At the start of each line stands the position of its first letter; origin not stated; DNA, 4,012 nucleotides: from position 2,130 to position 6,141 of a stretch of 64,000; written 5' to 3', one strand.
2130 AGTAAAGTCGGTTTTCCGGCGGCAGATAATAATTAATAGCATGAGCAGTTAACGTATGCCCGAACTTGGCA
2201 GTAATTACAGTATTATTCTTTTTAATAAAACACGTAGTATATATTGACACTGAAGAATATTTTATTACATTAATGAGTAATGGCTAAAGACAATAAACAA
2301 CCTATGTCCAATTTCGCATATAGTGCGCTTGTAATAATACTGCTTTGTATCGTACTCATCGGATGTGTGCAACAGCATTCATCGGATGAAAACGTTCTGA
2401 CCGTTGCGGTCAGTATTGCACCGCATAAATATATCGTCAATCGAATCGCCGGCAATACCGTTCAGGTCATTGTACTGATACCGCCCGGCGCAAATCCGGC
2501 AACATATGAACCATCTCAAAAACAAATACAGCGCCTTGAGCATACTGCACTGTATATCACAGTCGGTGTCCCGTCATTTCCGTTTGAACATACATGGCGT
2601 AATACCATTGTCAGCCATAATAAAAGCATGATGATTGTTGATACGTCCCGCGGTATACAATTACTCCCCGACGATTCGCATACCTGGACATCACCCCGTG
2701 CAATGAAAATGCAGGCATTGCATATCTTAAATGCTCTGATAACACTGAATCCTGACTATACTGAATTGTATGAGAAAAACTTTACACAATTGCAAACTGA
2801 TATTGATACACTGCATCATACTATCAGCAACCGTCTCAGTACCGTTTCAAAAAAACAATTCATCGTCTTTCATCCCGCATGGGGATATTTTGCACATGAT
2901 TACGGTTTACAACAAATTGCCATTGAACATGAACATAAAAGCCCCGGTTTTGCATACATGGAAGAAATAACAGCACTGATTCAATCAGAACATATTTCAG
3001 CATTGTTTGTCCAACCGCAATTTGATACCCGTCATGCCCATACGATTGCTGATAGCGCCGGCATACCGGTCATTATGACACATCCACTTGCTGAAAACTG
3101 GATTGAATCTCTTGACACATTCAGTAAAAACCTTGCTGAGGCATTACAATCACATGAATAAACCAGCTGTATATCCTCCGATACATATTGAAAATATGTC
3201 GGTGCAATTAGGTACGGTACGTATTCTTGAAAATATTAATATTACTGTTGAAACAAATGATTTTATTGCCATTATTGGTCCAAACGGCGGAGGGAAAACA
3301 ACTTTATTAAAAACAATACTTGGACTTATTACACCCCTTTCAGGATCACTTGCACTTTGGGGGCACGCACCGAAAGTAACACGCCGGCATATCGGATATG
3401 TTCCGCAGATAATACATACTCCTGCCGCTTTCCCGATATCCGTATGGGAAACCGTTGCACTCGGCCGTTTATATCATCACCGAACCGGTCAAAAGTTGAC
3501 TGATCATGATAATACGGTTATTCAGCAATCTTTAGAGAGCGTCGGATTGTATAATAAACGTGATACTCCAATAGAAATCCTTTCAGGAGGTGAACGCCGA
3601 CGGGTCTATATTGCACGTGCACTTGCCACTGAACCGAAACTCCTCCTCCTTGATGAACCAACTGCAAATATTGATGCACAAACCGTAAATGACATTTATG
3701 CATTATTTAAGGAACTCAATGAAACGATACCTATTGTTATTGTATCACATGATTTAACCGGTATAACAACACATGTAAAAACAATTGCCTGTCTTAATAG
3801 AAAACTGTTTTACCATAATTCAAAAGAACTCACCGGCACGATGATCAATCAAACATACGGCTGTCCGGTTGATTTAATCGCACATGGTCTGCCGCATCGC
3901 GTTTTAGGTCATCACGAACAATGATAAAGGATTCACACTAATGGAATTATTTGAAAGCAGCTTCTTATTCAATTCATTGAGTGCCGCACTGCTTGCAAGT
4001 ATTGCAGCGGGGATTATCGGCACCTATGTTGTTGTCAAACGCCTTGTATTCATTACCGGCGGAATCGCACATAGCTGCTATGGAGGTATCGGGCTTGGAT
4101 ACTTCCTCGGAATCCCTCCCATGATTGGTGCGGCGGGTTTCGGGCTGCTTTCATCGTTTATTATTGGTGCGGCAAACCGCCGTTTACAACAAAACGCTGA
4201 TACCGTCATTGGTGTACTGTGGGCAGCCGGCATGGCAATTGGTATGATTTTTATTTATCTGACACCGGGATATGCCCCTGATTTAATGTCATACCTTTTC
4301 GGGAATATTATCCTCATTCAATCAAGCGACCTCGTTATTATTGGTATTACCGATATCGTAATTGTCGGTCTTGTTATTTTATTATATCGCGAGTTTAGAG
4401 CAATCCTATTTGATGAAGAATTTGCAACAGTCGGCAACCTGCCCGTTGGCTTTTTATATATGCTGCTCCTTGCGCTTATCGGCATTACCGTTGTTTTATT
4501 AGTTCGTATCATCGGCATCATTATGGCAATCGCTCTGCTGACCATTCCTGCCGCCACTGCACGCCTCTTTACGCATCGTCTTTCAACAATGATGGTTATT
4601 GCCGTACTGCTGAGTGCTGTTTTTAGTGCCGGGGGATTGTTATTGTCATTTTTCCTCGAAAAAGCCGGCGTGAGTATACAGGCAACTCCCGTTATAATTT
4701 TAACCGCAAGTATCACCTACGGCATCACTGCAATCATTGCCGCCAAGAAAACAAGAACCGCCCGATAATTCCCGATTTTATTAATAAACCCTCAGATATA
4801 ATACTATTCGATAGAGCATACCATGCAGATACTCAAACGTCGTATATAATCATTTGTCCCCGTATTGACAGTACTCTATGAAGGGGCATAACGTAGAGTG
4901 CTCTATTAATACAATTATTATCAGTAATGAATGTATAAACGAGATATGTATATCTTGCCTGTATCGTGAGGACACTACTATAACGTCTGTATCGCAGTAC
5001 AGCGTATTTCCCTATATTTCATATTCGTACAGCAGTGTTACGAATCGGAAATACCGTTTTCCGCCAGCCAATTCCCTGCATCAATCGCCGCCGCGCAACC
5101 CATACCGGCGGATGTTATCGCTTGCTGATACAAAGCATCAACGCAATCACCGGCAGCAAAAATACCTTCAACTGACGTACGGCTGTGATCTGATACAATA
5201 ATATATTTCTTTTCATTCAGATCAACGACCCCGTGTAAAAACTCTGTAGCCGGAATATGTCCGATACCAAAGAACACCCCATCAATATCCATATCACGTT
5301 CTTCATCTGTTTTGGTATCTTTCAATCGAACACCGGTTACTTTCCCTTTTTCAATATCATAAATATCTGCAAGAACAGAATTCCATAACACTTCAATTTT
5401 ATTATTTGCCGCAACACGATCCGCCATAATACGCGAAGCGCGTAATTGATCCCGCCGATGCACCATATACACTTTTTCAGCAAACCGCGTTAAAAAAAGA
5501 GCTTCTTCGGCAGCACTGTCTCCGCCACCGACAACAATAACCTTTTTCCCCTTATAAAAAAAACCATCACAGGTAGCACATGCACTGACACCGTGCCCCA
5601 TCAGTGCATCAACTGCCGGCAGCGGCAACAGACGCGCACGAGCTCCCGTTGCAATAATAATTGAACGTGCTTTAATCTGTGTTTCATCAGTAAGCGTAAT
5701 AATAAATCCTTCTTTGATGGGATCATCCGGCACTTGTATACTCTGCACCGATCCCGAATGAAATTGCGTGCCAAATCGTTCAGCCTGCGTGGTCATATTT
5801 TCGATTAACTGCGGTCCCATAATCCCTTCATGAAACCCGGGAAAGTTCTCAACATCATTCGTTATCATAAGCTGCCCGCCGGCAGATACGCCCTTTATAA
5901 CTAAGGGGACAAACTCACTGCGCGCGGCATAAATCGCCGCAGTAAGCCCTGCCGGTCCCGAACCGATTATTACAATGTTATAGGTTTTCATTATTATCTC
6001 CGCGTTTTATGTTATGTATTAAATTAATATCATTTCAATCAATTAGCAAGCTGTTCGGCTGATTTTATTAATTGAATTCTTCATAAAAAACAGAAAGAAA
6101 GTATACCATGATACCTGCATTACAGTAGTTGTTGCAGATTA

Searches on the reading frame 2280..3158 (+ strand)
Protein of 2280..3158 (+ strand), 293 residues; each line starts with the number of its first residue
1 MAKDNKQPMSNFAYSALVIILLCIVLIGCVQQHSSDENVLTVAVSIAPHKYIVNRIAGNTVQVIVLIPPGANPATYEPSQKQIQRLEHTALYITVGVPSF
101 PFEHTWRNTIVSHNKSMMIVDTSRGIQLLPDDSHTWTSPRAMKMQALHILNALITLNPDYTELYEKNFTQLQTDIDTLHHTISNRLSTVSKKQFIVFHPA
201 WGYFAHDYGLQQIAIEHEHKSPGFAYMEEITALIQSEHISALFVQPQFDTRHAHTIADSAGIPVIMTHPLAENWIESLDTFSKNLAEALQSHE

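Call 57: search_protein_families(library=pfam, proteins=[window:2280-3158:+], max_evalue=0.00001)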
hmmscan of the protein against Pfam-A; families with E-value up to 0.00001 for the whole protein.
window:2280-3158:+ (293 aa): 1 family
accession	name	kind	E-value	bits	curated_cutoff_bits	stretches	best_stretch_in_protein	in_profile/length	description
PF01297.22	ZnuA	-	3.8e-55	187.7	29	1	42-287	1-262/263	Zinc-uptake complex component A periplasmic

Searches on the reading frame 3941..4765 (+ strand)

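Call 57: search_protein_families(library=pfam, proteins=[window:3941-4765:+], max_evalue=0.00001)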
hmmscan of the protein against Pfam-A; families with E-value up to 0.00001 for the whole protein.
window:3941-4765:+ (275 aa): 1 family
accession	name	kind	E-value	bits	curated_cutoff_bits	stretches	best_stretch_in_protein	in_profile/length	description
PF00950.22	ABC-3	-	4.3e-67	226.8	20.1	1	7-260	3-251/258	ABC 3 transport family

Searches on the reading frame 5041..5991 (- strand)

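Call 57: search_protein_families(library=pfam, proteins=[window:5041-5991:-], max_evalue=0.00001)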
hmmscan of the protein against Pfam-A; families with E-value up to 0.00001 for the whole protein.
window:5041-5991:- (317 aa): 4 families
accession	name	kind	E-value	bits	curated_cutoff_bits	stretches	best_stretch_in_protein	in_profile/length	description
PF07992.20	Pyr_redox_2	-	4.1e-49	168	26.1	1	4-298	1-291/291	Pyridine nucleotide-disulphide oxidoreductase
PF13738.12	Pyr_redox_3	-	1.6e-20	74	30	1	82-281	104-305/305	Pyridine nucleotide-disulphide oxidoreductase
PF00070.33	Pyr_redox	-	5e-19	69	22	1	150-225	1-81/82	Pyridine nucleotide-disulphide oxidoreductase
PF13434.12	Lys_Orn_oxgnase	-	7.8e-08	32.3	21.3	0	80-183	116-225/339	L-lysine 6-monooxygenase/L-ornithine 5-monooxygenase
